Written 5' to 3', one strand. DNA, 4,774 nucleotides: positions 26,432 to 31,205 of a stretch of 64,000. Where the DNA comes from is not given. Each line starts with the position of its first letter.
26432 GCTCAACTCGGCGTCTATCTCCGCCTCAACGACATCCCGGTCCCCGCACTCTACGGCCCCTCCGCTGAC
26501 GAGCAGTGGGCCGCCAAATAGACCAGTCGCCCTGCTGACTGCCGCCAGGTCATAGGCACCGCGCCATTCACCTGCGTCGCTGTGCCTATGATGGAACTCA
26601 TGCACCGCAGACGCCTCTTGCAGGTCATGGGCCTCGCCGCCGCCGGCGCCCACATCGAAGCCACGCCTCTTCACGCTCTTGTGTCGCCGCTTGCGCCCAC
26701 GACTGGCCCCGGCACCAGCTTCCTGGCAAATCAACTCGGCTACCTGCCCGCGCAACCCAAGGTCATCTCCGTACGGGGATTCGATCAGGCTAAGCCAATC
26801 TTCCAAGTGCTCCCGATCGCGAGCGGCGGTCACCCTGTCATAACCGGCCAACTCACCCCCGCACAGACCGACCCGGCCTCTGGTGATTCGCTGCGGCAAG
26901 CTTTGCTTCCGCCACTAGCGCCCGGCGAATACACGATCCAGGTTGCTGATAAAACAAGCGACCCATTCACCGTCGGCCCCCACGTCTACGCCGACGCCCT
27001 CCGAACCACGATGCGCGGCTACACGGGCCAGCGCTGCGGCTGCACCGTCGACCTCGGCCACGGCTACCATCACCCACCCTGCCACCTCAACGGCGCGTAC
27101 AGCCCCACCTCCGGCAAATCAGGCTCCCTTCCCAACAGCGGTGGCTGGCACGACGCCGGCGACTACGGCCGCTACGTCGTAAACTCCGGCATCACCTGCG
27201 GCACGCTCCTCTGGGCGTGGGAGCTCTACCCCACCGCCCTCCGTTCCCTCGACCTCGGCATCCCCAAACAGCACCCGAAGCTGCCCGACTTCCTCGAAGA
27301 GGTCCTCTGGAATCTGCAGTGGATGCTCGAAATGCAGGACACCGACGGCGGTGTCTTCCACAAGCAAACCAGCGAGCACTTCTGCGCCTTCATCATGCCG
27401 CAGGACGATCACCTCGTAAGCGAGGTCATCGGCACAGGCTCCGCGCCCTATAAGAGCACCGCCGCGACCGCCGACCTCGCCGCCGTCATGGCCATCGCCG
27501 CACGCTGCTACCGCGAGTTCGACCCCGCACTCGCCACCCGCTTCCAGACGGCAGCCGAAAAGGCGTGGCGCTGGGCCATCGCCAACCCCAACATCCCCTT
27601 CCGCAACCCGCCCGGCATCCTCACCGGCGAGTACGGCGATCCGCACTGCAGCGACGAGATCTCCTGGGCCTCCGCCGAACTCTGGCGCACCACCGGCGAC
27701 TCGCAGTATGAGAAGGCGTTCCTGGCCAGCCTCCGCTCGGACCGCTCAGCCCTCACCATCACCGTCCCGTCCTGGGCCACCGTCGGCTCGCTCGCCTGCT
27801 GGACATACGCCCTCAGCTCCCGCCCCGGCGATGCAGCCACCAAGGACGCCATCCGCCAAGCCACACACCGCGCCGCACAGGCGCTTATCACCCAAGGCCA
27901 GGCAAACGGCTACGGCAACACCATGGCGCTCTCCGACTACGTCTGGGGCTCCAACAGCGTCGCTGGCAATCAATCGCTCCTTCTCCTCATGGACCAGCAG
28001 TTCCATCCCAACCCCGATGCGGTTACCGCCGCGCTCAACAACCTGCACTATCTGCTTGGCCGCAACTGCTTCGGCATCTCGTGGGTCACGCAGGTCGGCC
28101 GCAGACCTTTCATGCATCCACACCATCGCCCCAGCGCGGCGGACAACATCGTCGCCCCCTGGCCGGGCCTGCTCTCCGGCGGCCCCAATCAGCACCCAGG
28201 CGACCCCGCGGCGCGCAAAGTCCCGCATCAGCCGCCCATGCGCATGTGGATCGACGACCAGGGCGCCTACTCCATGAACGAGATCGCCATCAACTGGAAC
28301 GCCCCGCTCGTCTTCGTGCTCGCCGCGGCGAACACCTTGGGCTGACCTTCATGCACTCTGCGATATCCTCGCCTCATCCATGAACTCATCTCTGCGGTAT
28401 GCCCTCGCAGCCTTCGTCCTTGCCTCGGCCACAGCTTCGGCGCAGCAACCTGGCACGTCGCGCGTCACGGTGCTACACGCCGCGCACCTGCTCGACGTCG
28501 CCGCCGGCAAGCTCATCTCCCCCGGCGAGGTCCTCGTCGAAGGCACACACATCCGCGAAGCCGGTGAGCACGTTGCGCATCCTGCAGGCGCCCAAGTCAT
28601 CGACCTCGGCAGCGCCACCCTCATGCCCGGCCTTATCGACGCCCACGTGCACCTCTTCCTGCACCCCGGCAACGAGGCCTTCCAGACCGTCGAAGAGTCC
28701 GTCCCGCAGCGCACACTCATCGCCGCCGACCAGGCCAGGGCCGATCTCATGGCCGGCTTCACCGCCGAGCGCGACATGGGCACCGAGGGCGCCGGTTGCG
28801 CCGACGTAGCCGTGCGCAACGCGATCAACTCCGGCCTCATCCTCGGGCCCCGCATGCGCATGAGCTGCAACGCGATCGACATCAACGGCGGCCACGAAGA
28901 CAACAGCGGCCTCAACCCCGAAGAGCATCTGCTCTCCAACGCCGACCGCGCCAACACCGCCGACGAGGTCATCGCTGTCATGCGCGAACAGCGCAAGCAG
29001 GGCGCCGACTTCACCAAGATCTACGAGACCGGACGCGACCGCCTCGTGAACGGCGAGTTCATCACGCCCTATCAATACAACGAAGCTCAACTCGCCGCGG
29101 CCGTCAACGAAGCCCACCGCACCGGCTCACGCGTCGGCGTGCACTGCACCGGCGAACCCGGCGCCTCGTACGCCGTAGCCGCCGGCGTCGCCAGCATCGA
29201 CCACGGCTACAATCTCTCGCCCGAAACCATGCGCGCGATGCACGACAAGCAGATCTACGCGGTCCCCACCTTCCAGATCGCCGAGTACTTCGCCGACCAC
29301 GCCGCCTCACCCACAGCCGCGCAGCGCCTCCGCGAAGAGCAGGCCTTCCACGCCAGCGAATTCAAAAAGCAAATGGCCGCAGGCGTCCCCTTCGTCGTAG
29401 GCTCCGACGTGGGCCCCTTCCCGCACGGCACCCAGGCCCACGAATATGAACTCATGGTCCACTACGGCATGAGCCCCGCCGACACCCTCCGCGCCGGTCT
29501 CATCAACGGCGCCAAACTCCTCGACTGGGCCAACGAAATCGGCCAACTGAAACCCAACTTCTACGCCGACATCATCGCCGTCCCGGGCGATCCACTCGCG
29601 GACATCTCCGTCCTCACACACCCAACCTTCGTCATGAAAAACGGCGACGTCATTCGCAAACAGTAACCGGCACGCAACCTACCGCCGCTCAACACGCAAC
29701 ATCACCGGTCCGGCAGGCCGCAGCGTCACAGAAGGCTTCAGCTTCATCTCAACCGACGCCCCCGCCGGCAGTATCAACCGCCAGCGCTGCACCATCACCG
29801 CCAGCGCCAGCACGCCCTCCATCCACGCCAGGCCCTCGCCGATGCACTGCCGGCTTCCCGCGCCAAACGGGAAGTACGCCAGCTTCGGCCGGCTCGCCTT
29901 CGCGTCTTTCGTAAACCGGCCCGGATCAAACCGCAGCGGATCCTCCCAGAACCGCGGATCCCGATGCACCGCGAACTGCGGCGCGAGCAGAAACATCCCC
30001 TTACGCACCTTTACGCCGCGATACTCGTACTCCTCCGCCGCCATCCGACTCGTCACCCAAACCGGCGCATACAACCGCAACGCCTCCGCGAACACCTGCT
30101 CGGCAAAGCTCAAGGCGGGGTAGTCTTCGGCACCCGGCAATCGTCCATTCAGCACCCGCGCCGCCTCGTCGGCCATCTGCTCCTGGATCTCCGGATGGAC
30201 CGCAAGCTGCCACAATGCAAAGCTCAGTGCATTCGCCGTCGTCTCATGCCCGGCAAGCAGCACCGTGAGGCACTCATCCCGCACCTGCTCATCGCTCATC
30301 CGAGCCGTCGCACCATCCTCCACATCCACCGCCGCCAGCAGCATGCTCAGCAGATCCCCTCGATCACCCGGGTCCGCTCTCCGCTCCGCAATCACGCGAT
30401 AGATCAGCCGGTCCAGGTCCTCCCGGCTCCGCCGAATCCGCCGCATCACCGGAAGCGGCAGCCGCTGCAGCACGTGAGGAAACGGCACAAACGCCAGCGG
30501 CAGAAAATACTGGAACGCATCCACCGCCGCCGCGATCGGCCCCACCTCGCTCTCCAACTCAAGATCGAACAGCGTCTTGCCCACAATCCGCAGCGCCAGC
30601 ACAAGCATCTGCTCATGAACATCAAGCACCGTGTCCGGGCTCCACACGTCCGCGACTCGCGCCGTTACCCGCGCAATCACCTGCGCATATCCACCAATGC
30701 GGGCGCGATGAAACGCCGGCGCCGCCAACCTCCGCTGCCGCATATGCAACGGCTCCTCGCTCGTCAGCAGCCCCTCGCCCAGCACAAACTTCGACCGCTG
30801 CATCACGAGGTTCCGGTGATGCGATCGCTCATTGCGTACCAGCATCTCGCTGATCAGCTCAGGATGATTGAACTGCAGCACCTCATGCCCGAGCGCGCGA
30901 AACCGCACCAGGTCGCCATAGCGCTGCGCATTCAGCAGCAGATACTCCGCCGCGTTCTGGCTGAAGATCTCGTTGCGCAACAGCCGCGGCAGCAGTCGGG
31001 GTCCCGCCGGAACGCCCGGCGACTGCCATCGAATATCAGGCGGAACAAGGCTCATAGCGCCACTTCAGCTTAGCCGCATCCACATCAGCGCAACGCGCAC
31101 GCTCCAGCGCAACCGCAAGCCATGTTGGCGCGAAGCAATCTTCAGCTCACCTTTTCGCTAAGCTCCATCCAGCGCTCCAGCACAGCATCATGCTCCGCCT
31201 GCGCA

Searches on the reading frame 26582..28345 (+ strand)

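Call 46: search_protein_families(library=pfam, proteins=[window:26582-28345:+], max_evalue=0.00001)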
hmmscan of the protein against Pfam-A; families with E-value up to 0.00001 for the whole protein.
window:26582-28345:+ (587 aa): 2 families
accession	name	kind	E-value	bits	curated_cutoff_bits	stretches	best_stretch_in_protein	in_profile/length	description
PF00759.25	Glyco_hydro_9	-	1.3e-87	295.4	27.7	1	136-580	1-444/444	Glycosyl hydrolase family 9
PF02927.20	CelD_N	-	7.6e-09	36.6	24.6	1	49-126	8-86/86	Cellulase N-terminal ig-like domain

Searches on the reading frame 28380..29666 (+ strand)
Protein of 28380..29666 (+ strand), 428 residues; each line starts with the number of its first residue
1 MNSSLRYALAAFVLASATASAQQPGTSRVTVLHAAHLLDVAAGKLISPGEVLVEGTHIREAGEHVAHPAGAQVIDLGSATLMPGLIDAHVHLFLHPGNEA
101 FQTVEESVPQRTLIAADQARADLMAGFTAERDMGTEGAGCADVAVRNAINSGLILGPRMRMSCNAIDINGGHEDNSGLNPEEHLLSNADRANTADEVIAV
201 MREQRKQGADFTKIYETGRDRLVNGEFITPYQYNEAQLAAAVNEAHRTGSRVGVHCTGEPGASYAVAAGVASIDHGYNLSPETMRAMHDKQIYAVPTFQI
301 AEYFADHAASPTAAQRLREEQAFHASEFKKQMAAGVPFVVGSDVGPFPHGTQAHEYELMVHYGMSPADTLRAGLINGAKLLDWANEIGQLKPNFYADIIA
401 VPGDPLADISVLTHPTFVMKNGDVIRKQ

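Call 46: search_protein_families(library=pfam, proteins=[window:28380-29666:+], max_evalue=0.00001)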
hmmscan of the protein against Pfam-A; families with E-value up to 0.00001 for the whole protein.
window:28380-29666:+ (428 aa): 2 families
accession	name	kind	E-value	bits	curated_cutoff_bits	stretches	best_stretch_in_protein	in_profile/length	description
PF01979.26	Amidohydro_1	-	7.8e-33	114.6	25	1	80-424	1-344/345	Amidohydrolase family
PF07969.17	Amidohydro_3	-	9.5e-12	45.6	29.7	1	233-406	259-449/472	Amidohydrolase family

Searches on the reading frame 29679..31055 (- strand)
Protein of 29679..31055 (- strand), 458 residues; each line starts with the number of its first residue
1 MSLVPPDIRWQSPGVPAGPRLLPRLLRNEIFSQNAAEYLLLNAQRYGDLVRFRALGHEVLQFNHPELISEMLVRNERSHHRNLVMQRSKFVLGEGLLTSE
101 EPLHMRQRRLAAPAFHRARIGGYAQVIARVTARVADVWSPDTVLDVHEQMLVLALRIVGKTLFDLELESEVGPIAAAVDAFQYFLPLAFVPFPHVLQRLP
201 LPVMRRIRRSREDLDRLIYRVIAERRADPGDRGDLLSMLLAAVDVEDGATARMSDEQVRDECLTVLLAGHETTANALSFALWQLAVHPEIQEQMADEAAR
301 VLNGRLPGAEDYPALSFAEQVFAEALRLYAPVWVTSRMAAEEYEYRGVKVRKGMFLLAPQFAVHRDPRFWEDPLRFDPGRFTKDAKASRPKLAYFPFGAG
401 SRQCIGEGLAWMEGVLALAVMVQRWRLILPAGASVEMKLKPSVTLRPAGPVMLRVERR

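Call 46: search_protein_families(library=pfam, proteins=[window:29679-31055:-], max_evalue=0.00001)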
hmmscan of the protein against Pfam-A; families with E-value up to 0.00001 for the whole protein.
window:29679-31055:- (458 aa): 1 family
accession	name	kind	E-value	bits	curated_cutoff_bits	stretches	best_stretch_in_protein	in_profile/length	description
PF00067.27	p450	-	9.3e-76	255.9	22.8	1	25-452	10-459/462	Cytochrome P450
